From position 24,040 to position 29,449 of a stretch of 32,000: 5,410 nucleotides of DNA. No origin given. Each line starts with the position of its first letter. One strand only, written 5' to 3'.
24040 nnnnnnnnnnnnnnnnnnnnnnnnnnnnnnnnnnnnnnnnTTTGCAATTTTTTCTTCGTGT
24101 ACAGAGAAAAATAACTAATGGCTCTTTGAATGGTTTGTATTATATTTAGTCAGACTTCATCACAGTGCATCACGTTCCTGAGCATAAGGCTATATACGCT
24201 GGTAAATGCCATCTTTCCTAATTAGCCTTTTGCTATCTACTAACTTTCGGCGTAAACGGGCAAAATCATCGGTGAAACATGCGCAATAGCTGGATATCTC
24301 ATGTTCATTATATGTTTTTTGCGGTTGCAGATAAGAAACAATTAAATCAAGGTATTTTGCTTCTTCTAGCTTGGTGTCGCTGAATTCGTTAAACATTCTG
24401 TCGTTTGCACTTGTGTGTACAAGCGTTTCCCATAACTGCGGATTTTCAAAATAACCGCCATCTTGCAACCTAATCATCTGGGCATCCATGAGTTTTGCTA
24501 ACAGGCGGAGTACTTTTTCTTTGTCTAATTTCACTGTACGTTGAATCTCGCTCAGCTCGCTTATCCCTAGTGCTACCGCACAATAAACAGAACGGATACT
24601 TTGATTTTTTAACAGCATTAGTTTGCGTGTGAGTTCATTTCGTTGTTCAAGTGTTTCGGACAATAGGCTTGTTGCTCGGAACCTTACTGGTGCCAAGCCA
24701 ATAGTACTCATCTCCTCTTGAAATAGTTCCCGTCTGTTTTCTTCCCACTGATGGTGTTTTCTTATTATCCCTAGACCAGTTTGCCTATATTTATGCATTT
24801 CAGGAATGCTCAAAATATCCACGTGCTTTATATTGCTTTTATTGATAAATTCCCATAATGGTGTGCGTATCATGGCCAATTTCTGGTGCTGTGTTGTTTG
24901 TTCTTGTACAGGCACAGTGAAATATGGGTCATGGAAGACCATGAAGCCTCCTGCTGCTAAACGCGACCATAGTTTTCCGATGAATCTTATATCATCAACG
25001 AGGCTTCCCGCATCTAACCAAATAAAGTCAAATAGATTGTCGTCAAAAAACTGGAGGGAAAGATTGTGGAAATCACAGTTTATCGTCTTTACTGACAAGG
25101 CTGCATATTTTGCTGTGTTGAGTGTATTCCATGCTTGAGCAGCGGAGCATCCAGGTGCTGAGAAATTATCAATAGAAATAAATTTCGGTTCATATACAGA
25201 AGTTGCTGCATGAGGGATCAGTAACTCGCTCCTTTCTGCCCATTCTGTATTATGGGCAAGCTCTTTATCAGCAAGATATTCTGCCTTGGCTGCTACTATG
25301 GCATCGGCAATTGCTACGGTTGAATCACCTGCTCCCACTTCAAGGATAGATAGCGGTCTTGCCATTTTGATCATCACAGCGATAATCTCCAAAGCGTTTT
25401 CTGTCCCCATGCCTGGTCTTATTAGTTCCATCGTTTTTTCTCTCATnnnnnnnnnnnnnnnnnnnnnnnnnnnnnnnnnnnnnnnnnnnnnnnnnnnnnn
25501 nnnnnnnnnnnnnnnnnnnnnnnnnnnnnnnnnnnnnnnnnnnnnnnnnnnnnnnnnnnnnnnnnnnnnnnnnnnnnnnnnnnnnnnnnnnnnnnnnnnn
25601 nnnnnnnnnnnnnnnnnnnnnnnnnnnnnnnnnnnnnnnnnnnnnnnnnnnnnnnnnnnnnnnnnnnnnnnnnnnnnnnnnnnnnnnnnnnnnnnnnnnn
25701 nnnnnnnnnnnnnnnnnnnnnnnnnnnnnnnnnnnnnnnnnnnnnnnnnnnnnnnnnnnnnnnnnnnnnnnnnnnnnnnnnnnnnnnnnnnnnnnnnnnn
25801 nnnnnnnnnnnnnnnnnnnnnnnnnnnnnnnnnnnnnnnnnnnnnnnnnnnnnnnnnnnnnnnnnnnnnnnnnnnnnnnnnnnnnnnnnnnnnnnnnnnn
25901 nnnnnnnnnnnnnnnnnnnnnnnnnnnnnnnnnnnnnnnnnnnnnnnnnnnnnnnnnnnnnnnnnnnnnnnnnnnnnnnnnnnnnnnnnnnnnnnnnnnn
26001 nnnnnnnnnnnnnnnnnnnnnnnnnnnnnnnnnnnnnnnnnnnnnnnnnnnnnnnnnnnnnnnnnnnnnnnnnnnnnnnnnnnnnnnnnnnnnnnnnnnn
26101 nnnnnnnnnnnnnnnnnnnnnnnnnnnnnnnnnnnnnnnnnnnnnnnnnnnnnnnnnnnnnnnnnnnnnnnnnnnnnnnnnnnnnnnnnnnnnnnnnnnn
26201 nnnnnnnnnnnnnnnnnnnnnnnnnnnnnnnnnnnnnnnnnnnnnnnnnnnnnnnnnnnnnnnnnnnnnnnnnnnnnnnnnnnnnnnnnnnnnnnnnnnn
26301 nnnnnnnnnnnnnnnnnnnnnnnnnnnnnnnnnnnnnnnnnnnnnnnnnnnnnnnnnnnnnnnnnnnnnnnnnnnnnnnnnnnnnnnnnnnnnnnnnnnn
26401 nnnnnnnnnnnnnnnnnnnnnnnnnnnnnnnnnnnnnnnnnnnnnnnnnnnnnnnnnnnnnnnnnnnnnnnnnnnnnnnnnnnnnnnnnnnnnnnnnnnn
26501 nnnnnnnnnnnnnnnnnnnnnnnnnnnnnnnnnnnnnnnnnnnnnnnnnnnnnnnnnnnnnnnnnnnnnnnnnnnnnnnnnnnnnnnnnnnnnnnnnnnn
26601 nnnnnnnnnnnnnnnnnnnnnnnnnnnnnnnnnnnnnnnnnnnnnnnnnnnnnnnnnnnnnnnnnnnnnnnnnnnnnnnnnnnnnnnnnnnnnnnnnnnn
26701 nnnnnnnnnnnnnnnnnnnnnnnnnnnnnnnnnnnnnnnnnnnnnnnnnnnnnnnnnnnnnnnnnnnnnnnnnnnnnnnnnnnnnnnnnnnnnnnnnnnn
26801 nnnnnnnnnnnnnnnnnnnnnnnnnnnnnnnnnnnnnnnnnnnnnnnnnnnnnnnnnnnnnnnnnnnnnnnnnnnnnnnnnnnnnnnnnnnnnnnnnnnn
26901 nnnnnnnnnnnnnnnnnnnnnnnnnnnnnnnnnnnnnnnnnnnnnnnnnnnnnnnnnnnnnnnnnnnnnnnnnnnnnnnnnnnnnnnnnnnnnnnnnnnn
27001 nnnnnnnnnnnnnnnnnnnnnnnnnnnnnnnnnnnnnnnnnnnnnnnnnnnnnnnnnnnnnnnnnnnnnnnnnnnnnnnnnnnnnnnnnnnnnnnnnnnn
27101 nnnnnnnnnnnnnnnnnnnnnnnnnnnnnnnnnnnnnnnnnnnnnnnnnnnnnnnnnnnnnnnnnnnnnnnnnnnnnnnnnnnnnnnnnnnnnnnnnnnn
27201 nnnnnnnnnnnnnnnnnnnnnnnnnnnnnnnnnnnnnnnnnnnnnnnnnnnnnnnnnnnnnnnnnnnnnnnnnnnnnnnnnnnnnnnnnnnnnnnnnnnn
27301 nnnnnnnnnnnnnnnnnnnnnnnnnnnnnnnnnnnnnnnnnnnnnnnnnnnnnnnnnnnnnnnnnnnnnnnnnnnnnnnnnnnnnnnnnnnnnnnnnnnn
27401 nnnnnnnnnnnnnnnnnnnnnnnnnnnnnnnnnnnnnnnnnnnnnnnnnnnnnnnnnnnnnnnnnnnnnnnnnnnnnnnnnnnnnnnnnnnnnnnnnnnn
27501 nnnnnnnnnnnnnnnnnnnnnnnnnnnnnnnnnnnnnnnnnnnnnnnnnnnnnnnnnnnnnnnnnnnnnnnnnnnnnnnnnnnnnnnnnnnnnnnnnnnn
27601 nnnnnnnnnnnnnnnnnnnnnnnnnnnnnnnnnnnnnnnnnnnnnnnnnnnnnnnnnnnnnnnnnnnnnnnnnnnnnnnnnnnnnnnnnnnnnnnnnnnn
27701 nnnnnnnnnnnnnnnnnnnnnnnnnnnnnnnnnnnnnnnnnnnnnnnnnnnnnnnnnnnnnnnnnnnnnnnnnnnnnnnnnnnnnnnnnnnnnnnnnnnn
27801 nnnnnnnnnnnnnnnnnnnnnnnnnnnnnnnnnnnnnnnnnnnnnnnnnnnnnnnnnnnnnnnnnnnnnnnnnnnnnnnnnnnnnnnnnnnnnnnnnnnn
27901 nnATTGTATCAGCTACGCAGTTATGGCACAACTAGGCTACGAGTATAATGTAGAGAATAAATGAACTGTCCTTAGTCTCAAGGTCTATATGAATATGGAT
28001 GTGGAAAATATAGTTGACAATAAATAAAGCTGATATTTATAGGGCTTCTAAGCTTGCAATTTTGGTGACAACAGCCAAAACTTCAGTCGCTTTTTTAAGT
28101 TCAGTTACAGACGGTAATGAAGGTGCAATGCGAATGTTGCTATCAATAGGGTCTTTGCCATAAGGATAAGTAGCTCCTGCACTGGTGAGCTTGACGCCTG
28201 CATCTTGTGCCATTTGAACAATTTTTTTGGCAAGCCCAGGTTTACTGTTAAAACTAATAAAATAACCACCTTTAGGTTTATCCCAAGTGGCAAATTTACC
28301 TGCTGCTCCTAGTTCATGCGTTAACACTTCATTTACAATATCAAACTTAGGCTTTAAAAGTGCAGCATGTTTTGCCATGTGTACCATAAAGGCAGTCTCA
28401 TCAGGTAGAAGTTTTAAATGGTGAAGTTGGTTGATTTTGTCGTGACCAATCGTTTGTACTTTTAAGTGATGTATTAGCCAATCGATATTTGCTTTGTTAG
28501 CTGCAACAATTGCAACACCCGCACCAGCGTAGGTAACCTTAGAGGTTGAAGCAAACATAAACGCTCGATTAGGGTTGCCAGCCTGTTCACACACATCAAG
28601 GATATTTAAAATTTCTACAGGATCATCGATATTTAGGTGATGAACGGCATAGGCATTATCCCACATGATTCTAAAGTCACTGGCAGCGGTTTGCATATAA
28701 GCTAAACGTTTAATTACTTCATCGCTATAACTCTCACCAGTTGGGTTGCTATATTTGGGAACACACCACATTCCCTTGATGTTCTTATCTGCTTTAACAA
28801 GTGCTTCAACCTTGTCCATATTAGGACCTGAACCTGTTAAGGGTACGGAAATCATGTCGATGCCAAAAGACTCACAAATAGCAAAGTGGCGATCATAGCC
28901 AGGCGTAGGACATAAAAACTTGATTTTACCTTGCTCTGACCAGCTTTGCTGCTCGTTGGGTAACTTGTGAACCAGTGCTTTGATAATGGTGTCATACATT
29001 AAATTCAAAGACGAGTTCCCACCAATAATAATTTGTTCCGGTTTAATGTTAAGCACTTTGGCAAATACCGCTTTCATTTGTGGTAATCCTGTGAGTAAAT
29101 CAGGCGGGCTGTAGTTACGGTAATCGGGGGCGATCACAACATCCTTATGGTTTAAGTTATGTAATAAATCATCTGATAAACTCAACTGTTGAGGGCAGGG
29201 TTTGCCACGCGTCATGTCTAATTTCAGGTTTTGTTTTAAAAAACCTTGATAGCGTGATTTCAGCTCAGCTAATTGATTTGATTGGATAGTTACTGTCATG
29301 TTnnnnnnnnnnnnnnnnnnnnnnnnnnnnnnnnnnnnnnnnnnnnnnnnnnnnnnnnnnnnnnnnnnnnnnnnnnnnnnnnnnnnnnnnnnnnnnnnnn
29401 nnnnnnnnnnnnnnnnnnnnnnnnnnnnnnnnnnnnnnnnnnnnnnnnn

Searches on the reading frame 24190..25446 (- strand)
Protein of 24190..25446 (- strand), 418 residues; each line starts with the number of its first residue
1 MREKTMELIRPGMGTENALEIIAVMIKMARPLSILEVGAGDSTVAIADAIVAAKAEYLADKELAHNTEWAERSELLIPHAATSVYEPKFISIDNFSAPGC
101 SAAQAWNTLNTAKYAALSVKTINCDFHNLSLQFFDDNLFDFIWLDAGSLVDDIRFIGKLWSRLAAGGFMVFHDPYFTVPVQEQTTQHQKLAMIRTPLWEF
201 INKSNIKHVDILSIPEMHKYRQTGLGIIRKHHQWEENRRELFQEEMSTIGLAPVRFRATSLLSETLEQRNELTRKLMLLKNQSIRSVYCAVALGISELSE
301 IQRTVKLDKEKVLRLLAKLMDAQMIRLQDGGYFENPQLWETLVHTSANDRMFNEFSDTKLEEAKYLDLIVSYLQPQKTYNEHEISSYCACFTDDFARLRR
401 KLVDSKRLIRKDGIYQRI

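Call 86: search_protein_families(library=pfam, proteins=[window:24190-25446:-], max_evalue=0.001)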
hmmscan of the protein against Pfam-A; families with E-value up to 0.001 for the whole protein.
window:24190-25446:- (418 aa): 2 families
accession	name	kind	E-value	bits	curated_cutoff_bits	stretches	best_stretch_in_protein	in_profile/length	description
PF09860.14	DUF2087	-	9.5e-10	38.9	22.4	1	365-417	15-69/69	Uncharacterized protein conserved in bacteria (DUF2087)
PF13578.12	Methyltransf_24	-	1.9e-06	29.2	26.3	1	35-173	1-104/105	Methyltransferase domain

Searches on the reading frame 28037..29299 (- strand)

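Call 86: search_protein_families(library=pfam, proteins=[window:28037-29299:-], max_evalue=0.001)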
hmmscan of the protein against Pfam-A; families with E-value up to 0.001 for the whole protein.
window:28037-29299:- (420 aa): 2 families
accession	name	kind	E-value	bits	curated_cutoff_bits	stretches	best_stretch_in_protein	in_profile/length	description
PF12897.13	Asp_aminotransf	-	2.7e-157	524.3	27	1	6-418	6-415/421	Aspartate amino-transferase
PF00155.27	Aminotran_1_2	-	7.5e-10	39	19.7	1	56-405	31-358/361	Aminotransferase class I and II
